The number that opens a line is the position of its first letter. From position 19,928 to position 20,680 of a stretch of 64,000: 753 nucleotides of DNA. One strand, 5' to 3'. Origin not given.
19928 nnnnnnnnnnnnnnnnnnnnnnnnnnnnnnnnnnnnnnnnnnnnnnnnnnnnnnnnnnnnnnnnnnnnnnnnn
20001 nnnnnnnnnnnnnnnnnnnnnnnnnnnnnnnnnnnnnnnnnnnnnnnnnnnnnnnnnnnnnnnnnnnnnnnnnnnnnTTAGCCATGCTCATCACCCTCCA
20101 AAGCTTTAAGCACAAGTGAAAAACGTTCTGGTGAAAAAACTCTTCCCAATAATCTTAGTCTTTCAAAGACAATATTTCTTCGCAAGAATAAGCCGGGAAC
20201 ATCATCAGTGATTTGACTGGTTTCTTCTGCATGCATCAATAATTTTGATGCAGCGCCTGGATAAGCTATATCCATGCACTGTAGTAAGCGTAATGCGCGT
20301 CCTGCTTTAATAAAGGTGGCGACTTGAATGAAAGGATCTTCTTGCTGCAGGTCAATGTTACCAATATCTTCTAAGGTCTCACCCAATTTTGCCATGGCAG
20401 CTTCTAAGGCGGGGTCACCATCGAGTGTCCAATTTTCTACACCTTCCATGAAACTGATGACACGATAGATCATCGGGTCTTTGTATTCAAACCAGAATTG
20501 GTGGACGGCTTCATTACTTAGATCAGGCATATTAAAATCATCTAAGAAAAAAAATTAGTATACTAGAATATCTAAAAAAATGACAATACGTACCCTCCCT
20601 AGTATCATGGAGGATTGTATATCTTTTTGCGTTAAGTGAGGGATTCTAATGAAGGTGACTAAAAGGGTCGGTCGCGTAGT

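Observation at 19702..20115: Proline-rich, signal-peptide ORF inserted between icmW and icmX, in frame with icmX across a single TAA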

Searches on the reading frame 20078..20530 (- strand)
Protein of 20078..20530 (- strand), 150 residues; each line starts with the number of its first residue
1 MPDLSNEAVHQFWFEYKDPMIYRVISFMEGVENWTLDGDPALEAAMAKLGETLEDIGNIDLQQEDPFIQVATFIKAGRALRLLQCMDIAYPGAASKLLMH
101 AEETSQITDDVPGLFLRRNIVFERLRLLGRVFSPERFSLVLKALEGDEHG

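Call 4: search_protein_families(library=pfam, proteins=[window:20078-20530:-], max_evalue=0.1)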
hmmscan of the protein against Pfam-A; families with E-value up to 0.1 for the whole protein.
window:20078-20530:- (150 aa): 1 family
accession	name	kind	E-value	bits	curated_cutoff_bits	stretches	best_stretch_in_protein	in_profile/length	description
PF23130.1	IcmW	-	7.9e-57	191.9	27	1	3-146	1-144/144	IcmW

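Call 5: search_protein_families(library=ncbifam, proteins=[window:20078-20530:-], max_evalue=0.1)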
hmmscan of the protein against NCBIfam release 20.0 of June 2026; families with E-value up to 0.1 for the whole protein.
window:20078-20530:- (150 aa): 1 family
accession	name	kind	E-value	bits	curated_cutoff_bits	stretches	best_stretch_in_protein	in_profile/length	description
NF038222.1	IcmW_IVB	equivalog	1.4e-49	167.9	100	1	1-136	1-139/139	type IVB secretion system protein IcmW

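Call 11: find_homologous_proteins(query=window:20081-20530:-, max_evalue=0.00001)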
Query window:20081-20530:- (150 aa): 2538 proteins with E <= 0.00001 among 2904 candidates; the best 120 are listed.
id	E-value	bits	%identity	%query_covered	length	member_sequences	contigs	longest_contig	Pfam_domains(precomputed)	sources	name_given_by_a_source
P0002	2.0e-85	302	91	100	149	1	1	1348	PF23130.2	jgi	jgi:intracellular multiplication protein IcmW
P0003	2.4e-85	302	92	100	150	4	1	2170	PF23130.2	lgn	-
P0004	3.3e-85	301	91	100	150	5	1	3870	PF23130.2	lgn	-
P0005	1.0e-84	300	93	97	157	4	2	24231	PF23130.2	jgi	jgi:intracellular multiplication protein IcmW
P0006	1.5e-84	299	89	100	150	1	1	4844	PF23130.2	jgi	jgi:intracellular multiplication protein IcmW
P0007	4.3e-84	298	89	100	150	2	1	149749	PF23130.2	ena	-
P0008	7.2e-84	297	89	100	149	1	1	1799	PF23130.2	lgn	-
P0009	2.7e-83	295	91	100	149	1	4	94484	PF23130.2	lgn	-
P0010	3.2e-83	295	91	100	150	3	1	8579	PF23130.2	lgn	-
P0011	3.3e-83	295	90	100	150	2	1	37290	PF23130.2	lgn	-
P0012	5.9e-83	294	87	100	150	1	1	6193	PF23130.2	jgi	jgi:intracellular multiplication protein IcmW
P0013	6.1e-83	294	89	100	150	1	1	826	PF23130.2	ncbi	-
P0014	1.6e-82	293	88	100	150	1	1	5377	PF23130.2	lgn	-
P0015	4.1e-82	291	87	100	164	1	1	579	PF23130.2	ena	-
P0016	2.0e-81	289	89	98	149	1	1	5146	PF23130.2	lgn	-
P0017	2.9e-80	285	85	100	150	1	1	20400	PF23130.2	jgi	jgi:intracellular multiplication protein IcmW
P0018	1.0e-79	284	86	100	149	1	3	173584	PF23130.2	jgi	jgi:intracellular multiplication protein IcmW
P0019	1.5e-79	283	85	100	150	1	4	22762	PF23130.2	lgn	-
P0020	2.9e-79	282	85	100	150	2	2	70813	PF23130.2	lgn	-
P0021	3.2e-79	282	83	100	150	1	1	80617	PF23130.2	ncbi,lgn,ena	-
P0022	1.9e-76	273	84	99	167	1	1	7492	PF23130.2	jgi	jgi:intracellular multiplication protein IcmW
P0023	5.8e-76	271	84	99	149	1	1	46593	PF23130.2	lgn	-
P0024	9.3e-76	271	83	99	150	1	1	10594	PF23130.2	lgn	-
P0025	1.3e-75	270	84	98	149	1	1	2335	PF23130.2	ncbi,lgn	-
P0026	3.4e-75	269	81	99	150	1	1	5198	PF23130.2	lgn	-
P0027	1.3e-74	267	83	98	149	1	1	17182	PF23130.2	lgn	-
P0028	4.8e-74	265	81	99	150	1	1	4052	PF23130.2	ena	-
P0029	1.1e-73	264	82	99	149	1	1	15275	PF23130.2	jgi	-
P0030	1.1e-73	264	81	99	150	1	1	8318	PF23130.2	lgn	-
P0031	1.7e-73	263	81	99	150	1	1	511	PF23130.2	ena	-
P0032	1.1e-72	261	80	99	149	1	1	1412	PF23130.2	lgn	-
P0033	1.5e-72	260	80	99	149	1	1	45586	PF23130.2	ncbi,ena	-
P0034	3.4e-72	259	81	97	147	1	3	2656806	PF23130.2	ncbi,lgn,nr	ncbi:MAG: phosphoesterase [Coxiellaceae bacterium]|nr:MAG: phosphoesterase [Coxiellaceae bacterium]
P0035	6.7e-72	258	79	99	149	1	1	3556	PF23130.2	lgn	-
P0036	8.9e-72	258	78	99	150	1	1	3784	PF23130.2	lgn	-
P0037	3.0e-71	256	79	91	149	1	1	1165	PF23130.2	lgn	-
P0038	3.1e-71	256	78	99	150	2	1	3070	PF23130.2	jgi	jgi:intracellular multiplication protein IcmW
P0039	3.4e-71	256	79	99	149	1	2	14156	PF23130.2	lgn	-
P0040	4.6e-71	256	78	99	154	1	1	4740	PF23130.2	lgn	-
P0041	4.6e-71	256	77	99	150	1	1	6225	PF23130.2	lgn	-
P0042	5.6e-71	255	79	99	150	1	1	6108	PF23130.2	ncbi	-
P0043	1.0e-70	254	77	100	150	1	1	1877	PF23130.2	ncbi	-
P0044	2.0e-70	253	79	97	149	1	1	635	PF23130.2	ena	-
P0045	2.2e-70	253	76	100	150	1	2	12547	PF23130.2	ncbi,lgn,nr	ncbi:MAG: type IVB secretion system protein IcmW [Gammaproteobacteria bacterium]|nr:type IVB secreti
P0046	3.8e-70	253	76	99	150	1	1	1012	PF23130.2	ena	-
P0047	4.2e-70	252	76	100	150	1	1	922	PF23130.2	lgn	-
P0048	5.0e-70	252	77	99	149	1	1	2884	PF23130.2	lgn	-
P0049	6.2e-70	252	75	100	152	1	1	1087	PF23130.2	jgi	jgi:intracellular multiplication protein IcmW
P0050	7.4e-70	252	77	97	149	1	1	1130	PF23130.2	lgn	-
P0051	8.4e-70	251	77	97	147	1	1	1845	PF23130.2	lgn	-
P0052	8.6e-70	251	78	97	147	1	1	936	PF23130.2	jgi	-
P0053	9.6e-70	251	75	100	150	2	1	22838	PF23130.2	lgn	-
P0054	1.1e-69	251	78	91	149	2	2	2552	PF23130.2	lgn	-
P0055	1.2e-69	251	78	99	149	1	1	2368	PF23130.2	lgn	-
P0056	1.3e-69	251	74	99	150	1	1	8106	PF23130.2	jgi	jgi:intracellular multiplication protein IcmW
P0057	1.6e-69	251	75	100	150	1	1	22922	PF23130.2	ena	-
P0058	2.1e-69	250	78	97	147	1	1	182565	PF23130.2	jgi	jgi:intracellular multiplication protein IcmW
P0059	2.1e-69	250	78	97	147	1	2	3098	PF23130.2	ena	-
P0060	2.5e-69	250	81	97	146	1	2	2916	PF23130.2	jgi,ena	-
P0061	3.7e-69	249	75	100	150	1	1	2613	PF23130.2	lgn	-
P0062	5.0e-69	249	77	99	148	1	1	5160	PF23130.2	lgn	-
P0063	5.7e-69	249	75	100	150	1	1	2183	PF23130.2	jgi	jgi:intracellular multiplication protein IcmW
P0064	5.8e-69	249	75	98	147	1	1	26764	PF23130.2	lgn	-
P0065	2.1e-68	247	77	97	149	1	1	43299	PF23130.2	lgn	-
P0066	2.4e-68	247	76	97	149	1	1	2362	PF23130.2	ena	-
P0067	3.0e-68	246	75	97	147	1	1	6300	PF23130.2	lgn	-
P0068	4.0e-68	246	74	99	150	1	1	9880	PF23130.2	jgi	-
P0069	4.3e-68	246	76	99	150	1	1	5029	PF23130.2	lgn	-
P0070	5.6e-68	246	77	97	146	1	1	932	PF23130.2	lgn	-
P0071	6.2e-68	245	78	98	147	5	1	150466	PF23130.2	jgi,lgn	-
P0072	1.1e-67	245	74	97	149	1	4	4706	PF23130.2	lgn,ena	-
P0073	1.4e-67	244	72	99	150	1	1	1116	PF23130.2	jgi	jgi:intracellular multiplication protein IcmW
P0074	1.6e-67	244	75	99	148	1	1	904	PF23130.2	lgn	-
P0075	2.3e-67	244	77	96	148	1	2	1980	PF23130.2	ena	-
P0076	4.0e-67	243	76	97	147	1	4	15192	PF23130.2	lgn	-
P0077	4.0e-67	243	77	97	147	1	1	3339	PF23130.2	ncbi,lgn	-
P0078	4.0e-67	243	75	97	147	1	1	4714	PF23130.2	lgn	-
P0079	5.5e-67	242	73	98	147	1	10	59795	PF23130.2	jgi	jgi:intracellular multiplication protein IcmW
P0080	1.0e-66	241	75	97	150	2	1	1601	PF23130.2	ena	-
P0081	1.3e-66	241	74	99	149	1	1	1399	PF23130.2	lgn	-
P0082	1.5e-66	241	74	98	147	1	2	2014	PF23130.2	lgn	-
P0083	1.5e-66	241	75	99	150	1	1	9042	PF23130.2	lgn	-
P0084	1.7e-66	241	71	99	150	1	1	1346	PF23130.2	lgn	-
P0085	2.0e-66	240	73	98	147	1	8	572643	PF23130.2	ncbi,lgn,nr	ncbi:MAG: type IVB secretion system protein IcmW [Gammaproteobacteria bacterium]|nr:type IVB secreti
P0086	2.1e-66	240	73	98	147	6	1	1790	PF23130.2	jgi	-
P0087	2.1e-66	240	72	98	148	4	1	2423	PF23130.2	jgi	jgi:intracellular multiplication protein IcmW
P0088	2.6e-66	240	73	98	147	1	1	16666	PF23130.2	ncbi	-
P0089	2.7e-66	240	75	100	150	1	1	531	PF23130.2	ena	-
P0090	2.8e-66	240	74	98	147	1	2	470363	PF23130.2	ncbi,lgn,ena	-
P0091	2.8e-66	240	74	99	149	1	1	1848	PF23130.2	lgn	-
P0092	3.3e-66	240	74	99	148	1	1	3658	PF23130.2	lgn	-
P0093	3.5e-66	240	76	97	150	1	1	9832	PF23130.2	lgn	-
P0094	3.8e-66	240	72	99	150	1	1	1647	PF23130.2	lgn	-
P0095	3.9e-66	240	73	97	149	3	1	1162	PF23130.2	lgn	-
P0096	4.1e-66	239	76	97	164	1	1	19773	PF23130.2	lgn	-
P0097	4.4e-66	239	70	99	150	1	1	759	PF23130.2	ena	-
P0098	5.2e-66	239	72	99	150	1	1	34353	PF23130.2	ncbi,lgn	-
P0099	5.4e-66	239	72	97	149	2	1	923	PF23130.2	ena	-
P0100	6.3e-66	239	74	99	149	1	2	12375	PF23130.2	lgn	-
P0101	1.0e-65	238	72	98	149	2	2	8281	PF23130.2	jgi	jgi:intracellular multiplication protein IcmW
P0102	1.3e-65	238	74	99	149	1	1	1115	PF23130.2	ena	-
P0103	1.4e-65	238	72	98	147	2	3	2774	PF23130.2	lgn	-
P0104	1.4e-65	238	73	97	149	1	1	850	PF23130.2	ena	-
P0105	1.6e-65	238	73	97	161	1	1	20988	PF23130.2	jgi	jgi:intracellular multiplication protein IcmW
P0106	1.7e-65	238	73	99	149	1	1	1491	PF23130.2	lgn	-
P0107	1.9e-65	237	71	98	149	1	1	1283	PF23130.2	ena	-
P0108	2.0e-65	237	73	97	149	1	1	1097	PF23130.2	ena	-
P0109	2.0e-65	237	72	97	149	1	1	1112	PF23130.2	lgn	-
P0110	2.0e-65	237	74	97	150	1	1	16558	PF23130.2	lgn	-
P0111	2.5e-65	237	76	97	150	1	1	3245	PF23130.2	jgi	jgi:intracellular multiplication protein IcmW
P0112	2.8e-65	237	73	98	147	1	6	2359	PF23130.2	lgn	-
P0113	2.8e-65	237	74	97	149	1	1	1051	PF23130.2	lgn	-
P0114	3.1e-65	237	69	100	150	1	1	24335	PF23130.2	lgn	-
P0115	3.8e-65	236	73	97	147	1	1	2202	PF23130.2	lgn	-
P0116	4.4e-65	236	72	99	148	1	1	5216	PF23130.2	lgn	-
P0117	5.0e-65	236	71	97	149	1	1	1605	PF23130.2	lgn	-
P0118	5.1e-65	236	73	97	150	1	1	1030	PF23130.2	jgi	-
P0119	5.4e-65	236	72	97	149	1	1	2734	PF23130.2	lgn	-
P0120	5.9e-65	236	74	97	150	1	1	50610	PF23130.2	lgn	-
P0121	6.0e-65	236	72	99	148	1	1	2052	PF23130.2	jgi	jgi:intracellular multiplication protein IcmW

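Call 13: find_related_loci(query=A1, collection=genome_contigs, flank=4000)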
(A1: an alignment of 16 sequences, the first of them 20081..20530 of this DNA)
Query A1 (150 aa) in genome_contigs; peptide patterns used: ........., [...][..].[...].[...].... (x = any residue, [..] = any of these).
204 stretches matched a pattern; 186 encode a relative of the query (tblastn E <= 1e-3); the best 80 are kept; 80 distinct loci.
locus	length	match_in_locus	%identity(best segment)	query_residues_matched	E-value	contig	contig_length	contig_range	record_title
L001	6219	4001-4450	92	1-150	2e-90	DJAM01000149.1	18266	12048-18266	MAG TPA_asm: Coxiellaceae bacterium UBA6002 UBA6002_contig_418, whole genome shotgun sequence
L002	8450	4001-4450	89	1-150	4e-90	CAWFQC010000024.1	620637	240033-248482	MAG: uncultured Gammaproteobacteria bacterium isolate MFD01633.bin.2.38 genome assembly, contig: contig_26737, whole gen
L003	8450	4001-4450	83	1-150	3e-86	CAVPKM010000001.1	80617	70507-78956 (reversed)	MAG: uncultured Gammaproteobacteria bacterium isolate MFD10064.bin.1.125 genome assembly, contig: contig_100579, whole g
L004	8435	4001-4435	81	1-145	4e-79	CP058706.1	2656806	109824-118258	MAG: Coxiellaceae bacterium isolate SSA3 chromosome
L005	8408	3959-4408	76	1-150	2e-77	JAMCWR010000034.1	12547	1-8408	MAG: Gammaproteobacteria bacterium isolate FK_Sedi_B_Bin.52 NODE_19993_length_12547_cov_4.9529, whole genome shotgun seq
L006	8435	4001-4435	77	1-145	3e-76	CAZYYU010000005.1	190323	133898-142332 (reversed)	MAG TPA_asm: uncultured Gammaproteobacteria bacterium isolate SRP262948_co1_186 genome assembly, contig: NODE_65_length_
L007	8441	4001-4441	75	1-147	1e-74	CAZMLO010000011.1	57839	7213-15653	MAG TPA_asm: uncultured Gammaproteobacteria bacterium isolate SRP173033_co1_36 genome assembly, contig: NODE_693_length_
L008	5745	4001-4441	73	1-147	1e-73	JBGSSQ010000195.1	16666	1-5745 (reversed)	MAG: Gammaproteobacteria bacterium isolate JTS-AC386 k141_2024598, whole genome shotgun sequence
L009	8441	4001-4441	74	1-147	1e-73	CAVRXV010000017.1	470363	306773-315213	MAG: uncultured Gammaproteobacteria bacterium isolate MFD02248.bin.3.276 genome assembly, contig: contig_65622, whole ge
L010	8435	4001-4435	73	1-145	4e-73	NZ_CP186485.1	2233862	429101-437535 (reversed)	Candidiatus Paracoxiella cheracis isolate IL1 chromosome, complete genome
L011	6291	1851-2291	73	1-147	2e-72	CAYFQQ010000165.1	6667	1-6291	MAG TPA_asm: uncultured Coxiellaceae bacterium isolate ERP108616_co1_120 genome assembly, contig: k119_660621, whole gen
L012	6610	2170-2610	73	1-147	9e-72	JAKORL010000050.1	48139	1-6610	MAG: Pseudomonadota bacterium isolate all_maxbin.322 k201_502663, whole genome shotgun sequence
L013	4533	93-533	71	1-147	4e-71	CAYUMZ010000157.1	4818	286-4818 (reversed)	MAG TPA_asm: uncultured Gammaproteobacteria bacterium isolate SRP262948_co1_199 genome assembly, contig: NODE_20118_leng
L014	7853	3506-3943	72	1-146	1e-70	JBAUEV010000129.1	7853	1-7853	MAG: Gammaproteobacteria bacterium isolate MFD13042_ilm_asm_bin13 k127_108926, whole genome shotgun sequence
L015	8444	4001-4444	72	1-148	1e-70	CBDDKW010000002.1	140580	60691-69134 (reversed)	MAG: Gammaproteobacteria bacterium isolate 2c2e90b9-7525-47a9-86f4-28b6ddb71168 genome assembly, contig: contig_2, whole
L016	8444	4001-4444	72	1-148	3e-70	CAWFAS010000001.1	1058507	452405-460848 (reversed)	MAG: uncultured Gammaproteobacteria bacterium isolate MFD09286.bin.1.170 genome assembly, contig: contig_25874, whole ge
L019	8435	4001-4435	70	1-145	2e-69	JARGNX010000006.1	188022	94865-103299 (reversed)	MAG: Coxiellaceae bacterium isolate bin_ce_oilr1.011 NODE_81_length_188022_cov_49.550006, whole genome shotgun sequence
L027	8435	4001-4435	70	1-145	1e-68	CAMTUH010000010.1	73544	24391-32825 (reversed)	MAG: uncultured Coxiellaceae bacterium isolate G01_MAG_00002 genome assembly, contig: G01_MAG_00002_000000000006, whole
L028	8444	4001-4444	69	1-147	1e-68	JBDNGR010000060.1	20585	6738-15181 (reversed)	MAG: Coxiellaceae bacterium isolate concoct.216.WLB k141_152994, whole genome shotgun sequence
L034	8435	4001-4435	68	1-145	5e-68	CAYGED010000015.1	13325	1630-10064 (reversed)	MAG TPA_asm: uncultured Coxiellaceae bacterium isolate ERP113451_co3_76 genome assembly, contig: NODE_3699_length_13325_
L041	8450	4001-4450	67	1-150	9e-67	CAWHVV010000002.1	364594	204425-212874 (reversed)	MAG: uncultured proteobacterium isolate MFD04463.bin.2.67 genome assembly, contig: contig_24183, whole genome shotgun se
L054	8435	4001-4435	66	1-145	4e-65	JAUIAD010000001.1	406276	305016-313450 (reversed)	MAG: Gammaproteobacteria bacterium isolate 5_bin.3 NODE_18_length_406276_cov_7.541727, whole genome shotgun sequence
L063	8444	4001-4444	64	1-148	2e-64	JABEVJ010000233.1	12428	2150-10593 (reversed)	MAG: Legionellales bacterium isolate MAG 29 k99_1654896, whole genome shotgun sequence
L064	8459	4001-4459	63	1-150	5e-64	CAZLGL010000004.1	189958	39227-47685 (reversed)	MAG TPA_asm: uncultured Coxiellaceae bacterium isolate SRP262948_co1_87 genome assembly, contig: NODE_66_length_189958_c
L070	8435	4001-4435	65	1-145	1e-63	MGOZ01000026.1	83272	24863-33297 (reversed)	MAG: Coxiella sp. RIFCSPHIGHO2_12_FULL_42_15 rifcsphigho2_12_scaffold_3378, whole genome shotgun sequence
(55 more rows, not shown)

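Call 54: find_homologous_proteins(query=L070:4963-6207:+, max_evalue=0.001)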
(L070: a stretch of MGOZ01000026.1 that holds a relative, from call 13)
Query L070:4963-6207:+ (415 aa): 7 proteins with E <= 0.001 among 8000 candidates.
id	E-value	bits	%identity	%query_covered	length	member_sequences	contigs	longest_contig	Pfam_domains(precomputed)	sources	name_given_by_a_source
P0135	4.3e-263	890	100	100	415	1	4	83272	-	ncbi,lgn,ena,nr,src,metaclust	ncbi:MAG: hypothetical protein A3F10_04615 [Coxiella sp. RIFCSPHIGHO2_12_FULL_42_15]|nr:MAG: hypothe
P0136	2.7e-89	318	48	97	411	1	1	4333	-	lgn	-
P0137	9.5e-89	316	49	86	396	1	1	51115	-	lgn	-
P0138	3.8e-83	298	46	94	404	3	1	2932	-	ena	-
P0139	1.6e-73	266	41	89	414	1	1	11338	-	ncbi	-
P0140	9.3e-71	257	40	93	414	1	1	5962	-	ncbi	-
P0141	4.5e-56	209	38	93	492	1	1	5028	-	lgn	-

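Call 68: search_protein_families(library=pfam, proteins=[L034:4447-4902:+, L027:4447-4893:+, L010:4447-4917:+, L041:4446-4991:+, L016:4444-4926:+, L064:4455-4874:+, L063:4443-4937:+, L028:4446-4991:+, L019:4446-5189:+, L054:4446-4955:+], max_evalue=0.01)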
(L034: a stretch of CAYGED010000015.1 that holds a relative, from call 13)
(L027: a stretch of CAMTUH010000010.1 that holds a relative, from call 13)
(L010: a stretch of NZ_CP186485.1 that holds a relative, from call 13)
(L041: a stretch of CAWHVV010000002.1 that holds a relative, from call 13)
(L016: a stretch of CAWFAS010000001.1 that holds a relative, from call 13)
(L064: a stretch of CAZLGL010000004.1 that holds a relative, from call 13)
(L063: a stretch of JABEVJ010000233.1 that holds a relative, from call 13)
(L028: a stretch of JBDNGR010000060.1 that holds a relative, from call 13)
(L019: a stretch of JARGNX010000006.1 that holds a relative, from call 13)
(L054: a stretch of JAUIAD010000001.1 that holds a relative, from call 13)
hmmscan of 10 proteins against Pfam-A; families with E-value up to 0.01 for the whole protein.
L034:4447-4902:+ (152 aa): 0 families

L027:4447-4893:+ (149 aa): 0 families

L010:4447-4917:+ (157 aa): 0 families

L041:4446-4991:+ (182 aa): 0 families

L016:4444-4926:+ (161 aa): 0 families

L064:4455-4874:+ (140 aa): 0 families

L063:4443-4937:+ (165 aa): 0 families

L028:4446-4991:+ (182 aa): 0 families

L019:4446-5189:+ (248 aa): 0 families

L054:4446-4955:+ (170 aa): 0 families

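Call 69: search_protein_families(library=ncbifam, proteins=[L034:4447-4902:+, L027:4447-4893:+, L010:4447-4917:+, L041:4446-4991:+, L016:4444-4926:+, L064:4455-4874:+, L063:4443-4937:+, L028:4446-4991:+, L019:4446-5189:+, L054:4446-4955:+], max_evalue=0.01)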
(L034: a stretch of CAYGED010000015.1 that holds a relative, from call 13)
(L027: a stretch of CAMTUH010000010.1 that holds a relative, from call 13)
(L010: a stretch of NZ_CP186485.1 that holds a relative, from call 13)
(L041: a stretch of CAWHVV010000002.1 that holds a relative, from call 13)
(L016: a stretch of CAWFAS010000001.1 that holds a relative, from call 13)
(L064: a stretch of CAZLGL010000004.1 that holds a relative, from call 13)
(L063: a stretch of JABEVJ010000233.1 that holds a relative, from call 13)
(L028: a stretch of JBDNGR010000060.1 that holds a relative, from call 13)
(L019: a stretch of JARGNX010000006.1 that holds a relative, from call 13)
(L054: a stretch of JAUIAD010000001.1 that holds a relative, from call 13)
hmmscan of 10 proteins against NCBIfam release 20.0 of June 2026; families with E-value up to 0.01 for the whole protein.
L034:4447-4902:+ (152 aa): 0 families

L027:4447-4893:+ (149 aa): 0 families

L010:4447-4917:+ (157 aa): 0 families

L041:4446-4991:+ (182 aa): 0 families

L016:4444-4926:+ (161 aa): 1 family
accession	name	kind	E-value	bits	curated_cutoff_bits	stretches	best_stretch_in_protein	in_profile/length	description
NF041620.1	MXAN_5187_fam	hypoth_equivalog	0.0045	16.8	200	1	3-150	309-463/601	MXAN_5187 family protein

L064:4455-4874:+ (140 aa): 0 families

L063:4443-4937:+ (165 aa): 0 families

L028:4446-4991:+ (182 aa): 0 families

L019:4446-5189:+ (248 aa): 0 families

L054:4446-4955:+ (170 aa): 0 families

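Call 72: find_encoding_contigs(protein=P0019, flank=3000, max_places=1)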
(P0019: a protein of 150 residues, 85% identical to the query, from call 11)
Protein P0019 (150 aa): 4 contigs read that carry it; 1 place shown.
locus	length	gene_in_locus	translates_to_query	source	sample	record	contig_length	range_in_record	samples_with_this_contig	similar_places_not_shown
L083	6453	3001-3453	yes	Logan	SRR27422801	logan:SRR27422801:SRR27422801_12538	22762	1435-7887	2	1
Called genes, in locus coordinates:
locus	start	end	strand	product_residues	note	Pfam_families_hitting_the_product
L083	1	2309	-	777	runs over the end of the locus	-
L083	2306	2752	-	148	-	-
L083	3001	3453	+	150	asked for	PF23130:IcmW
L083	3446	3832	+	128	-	-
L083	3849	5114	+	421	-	-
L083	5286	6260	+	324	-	PF01544:CorA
